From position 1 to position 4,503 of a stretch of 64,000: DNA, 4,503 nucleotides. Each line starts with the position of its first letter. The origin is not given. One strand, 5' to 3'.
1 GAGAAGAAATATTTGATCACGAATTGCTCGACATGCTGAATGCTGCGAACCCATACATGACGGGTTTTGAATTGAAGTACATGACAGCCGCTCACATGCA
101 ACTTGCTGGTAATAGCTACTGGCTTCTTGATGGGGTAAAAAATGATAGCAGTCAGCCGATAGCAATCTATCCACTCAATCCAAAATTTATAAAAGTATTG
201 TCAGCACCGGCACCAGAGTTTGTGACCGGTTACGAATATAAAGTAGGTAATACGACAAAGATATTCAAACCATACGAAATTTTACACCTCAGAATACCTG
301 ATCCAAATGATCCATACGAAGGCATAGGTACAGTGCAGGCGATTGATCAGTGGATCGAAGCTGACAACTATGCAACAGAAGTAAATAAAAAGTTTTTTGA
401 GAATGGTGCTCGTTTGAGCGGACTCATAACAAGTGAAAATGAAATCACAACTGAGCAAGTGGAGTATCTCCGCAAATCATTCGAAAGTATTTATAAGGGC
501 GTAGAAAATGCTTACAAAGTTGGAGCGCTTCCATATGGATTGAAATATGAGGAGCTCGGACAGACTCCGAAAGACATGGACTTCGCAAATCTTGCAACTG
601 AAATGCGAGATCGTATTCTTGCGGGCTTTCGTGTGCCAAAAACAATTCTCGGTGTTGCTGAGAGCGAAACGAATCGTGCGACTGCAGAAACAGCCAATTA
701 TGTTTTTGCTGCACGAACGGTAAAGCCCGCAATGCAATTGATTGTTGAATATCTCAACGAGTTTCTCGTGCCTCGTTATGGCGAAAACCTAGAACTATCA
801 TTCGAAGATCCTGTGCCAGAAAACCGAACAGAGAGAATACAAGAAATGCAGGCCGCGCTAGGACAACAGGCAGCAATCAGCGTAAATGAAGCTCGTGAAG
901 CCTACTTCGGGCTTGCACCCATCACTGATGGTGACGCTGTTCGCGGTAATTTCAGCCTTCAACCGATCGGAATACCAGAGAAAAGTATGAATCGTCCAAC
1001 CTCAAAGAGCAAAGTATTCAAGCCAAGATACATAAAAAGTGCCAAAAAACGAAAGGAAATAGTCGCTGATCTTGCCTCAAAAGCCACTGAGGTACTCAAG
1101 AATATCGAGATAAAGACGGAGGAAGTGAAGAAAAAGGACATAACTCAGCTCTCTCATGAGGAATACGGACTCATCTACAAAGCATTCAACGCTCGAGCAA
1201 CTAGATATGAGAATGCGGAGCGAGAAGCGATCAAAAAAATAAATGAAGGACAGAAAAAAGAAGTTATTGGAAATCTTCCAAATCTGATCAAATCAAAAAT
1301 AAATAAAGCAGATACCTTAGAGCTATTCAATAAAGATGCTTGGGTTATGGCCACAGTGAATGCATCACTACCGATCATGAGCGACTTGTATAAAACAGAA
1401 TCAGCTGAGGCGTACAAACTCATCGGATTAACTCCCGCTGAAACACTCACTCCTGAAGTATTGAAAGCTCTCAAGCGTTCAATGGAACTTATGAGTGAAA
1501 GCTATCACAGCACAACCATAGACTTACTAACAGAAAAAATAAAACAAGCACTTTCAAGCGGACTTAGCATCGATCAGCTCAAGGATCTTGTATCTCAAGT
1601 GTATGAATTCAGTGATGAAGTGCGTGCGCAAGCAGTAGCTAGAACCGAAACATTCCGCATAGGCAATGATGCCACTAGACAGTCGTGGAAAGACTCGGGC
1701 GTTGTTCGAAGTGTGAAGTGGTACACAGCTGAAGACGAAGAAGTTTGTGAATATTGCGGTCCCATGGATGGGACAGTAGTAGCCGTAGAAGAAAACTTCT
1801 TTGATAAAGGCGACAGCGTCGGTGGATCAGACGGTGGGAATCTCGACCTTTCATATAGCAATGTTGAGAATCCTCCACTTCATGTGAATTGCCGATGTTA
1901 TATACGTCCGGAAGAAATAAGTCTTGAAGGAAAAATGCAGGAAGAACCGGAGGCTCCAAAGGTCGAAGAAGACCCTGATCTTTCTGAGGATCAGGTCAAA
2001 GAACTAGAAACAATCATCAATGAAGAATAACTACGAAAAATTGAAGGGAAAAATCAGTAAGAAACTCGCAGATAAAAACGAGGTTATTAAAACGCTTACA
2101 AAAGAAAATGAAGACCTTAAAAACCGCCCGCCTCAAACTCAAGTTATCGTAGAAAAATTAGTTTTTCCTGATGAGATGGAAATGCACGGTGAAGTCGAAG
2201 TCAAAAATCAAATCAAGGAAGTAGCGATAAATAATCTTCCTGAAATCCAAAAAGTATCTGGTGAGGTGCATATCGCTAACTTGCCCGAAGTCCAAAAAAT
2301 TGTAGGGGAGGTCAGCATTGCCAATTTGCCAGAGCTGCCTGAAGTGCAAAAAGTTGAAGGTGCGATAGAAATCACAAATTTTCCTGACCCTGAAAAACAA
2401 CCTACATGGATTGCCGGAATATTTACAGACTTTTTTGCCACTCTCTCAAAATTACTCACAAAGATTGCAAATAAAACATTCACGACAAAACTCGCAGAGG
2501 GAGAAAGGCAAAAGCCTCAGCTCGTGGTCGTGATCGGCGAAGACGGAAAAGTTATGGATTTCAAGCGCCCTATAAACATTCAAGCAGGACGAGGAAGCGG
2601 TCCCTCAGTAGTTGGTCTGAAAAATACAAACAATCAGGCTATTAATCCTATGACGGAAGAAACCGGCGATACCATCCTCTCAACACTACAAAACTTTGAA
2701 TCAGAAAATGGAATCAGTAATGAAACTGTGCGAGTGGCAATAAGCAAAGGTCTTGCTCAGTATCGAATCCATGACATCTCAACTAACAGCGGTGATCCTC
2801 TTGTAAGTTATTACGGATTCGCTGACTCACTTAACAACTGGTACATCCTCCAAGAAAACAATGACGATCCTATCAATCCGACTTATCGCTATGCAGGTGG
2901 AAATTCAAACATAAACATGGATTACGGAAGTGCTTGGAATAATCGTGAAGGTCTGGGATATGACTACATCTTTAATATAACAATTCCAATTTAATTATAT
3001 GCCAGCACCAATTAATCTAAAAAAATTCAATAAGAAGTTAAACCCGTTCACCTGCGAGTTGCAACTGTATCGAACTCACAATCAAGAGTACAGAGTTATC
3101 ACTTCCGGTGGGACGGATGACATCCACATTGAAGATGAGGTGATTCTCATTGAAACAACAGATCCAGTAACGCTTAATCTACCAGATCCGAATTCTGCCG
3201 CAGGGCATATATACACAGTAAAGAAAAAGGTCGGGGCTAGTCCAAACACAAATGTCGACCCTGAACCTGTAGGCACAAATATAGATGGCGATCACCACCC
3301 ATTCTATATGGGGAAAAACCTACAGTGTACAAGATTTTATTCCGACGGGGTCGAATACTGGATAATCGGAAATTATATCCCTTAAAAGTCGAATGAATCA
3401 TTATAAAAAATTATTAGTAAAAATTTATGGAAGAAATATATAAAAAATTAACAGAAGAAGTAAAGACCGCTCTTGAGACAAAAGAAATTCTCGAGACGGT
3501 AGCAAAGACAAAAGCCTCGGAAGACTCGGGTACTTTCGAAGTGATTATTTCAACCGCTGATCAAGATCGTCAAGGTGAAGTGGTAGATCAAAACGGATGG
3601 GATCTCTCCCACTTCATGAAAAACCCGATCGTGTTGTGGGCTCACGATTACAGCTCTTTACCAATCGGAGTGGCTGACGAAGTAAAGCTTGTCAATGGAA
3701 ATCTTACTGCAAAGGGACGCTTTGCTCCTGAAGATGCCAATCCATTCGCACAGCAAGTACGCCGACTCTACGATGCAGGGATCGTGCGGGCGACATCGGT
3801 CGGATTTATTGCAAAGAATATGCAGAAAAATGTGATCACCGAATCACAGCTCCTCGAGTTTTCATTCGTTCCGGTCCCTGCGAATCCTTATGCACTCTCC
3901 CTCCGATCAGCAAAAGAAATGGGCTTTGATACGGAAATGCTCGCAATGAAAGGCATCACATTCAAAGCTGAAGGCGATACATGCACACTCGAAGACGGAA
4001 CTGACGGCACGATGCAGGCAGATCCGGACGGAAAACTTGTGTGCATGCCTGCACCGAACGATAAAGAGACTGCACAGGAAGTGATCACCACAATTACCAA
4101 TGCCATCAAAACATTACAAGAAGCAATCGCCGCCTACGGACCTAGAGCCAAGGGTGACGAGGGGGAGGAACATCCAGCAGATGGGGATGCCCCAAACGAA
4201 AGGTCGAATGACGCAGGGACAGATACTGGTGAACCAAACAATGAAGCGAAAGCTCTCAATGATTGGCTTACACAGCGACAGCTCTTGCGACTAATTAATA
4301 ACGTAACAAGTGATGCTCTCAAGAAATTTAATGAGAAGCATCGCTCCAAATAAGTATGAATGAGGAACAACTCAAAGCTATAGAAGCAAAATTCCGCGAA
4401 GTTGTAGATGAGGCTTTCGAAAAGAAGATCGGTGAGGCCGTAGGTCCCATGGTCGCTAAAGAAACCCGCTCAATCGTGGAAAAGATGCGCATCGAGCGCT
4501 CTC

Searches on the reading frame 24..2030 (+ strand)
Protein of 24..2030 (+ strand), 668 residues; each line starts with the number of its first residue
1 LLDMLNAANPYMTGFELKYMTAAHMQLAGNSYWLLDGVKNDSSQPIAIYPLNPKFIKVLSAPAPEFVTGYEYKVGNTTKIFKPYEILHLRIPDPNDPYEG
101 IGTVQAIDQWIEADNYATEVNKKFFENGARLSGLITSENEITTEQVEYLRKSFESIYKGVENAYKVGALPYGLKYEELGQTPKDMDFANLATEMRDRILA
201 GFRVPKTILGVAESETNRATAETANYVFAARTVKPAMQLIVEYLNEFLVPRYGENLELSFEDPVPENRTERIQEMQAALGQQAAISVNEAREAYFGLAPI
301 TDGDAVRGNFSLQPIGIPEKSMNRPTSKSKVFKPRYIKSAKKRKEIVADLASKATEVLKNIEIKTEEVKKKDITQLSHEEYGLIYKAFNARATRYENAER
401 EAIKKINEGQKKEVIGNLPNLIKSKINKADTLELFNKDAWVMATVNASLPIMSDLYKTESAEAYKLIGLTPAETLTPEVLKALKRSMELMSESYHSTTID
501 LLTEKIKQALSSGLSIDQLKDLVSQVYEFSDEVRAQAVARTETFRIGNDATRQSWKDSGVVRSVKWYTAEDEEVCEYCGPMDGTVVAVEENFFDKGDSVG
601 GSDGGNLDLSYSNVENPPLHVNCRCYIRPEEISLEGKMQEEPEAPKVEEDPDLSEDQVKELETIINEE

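Call 30: search_protein_families(library=phrogs, proteins=[window:24-2030:+], max_evalue=0.001)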
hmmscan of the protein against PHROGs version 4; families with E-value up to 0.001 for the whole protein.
window:24-2030:+ (668 aa): 18 families
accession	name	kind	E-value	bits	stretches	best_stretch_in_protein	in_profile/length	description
phrog_2662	-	head and packaging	1e-97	329.5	1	2-632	106-710/717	portal protein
phrog_12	-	head and packaging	1e-55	191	1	5-451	131-560/646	portal protein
phrog_2468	-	head and packaging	6.2e-18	66.3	1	357-637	7-279/303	head morphogenesis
phrog_115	-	head and packaging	9.8e-18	65.6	1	502-648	210-337/665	minor head protein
phrog_4728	-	head and packaging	1e-17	65.2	1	502-639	188-308/591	head morphogenesis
phrog_5929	-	head and packaging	1.8e-16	61.1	1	118-329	5-216/228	portal protein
phrog_6577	-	unknown function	4.7e-16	59.3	1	488-635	105-234/1066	-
phrog_595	-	head and packaging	8.8e-16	59.3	1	351-630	56-297/513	head maturation protease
phrog_3517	-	head and packaging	2.4e-10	41.2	1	505-649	203-346/371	head morphogenesis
phrog_24918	-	head and packaging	2.1e-09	38.2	1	540-633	161-244/250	head morphogenesis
phrog_2271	-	head and packaging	2.5e-09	36.4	1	85-306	175-392/859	portal protein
phrog_68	-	head and packaging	2.8e-09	37.1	1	29-244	107-324/344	portal protein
phrog_15127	-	head and packaging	1.3e-08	34.8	1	492-602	123-231/602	head protein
phrog_19443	-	head and packaging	3.8e-07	30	1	531-667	200-323/579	minor head protein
phrog_324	-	head and packaging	6e-06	26.5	1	498-629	202-316/624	head morphogenesis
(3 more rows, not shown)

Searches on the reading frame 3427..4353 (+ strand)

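Call 30: search_protein_families(library=phrogs, proteins=[window:3427-4353:+], max_evalue=0.001)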
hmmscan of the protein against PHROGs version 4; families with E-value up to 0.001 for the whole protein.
window:3427-4353:+ (308 aa): 10 families
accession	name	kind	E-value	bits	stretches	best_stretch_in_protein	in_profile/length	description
phrog_617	-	head and packaging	6.9e-23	82.4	1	24-207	15-171/626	major head protein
phrog_80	-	head and packaging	2.8e-22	80.6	1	3-156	201-373/607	head maturation protease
phrog_11321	-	unknown function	1.3e-19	71.8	1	38-164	4-142/327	-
phrog_3244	-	head and packaging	6.5e-10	40.2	1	56-154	62-173/326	head maturation protease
phrog_7015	-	head and packaging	2.9e-09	37.8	1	24-164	5-142/240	head maturation protease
phrog_4523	-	head and packaging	4.3e-08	33.4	1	15-234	10-236/644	major head and protease protein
phrog_3270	-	head and packaging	7e-06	25.9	1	46-303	17-268/603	head maturation protease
phrog_1028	-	head and packaging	2.9e-05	24.7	1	31-66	36-71/591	head maturation protease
phrog_13361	-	unknown function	0.00065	20.6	0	29-140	14-124/132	-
phrog_2753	-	head and packaging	0.00065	20.4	0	29-183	17-167/333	head maturation protease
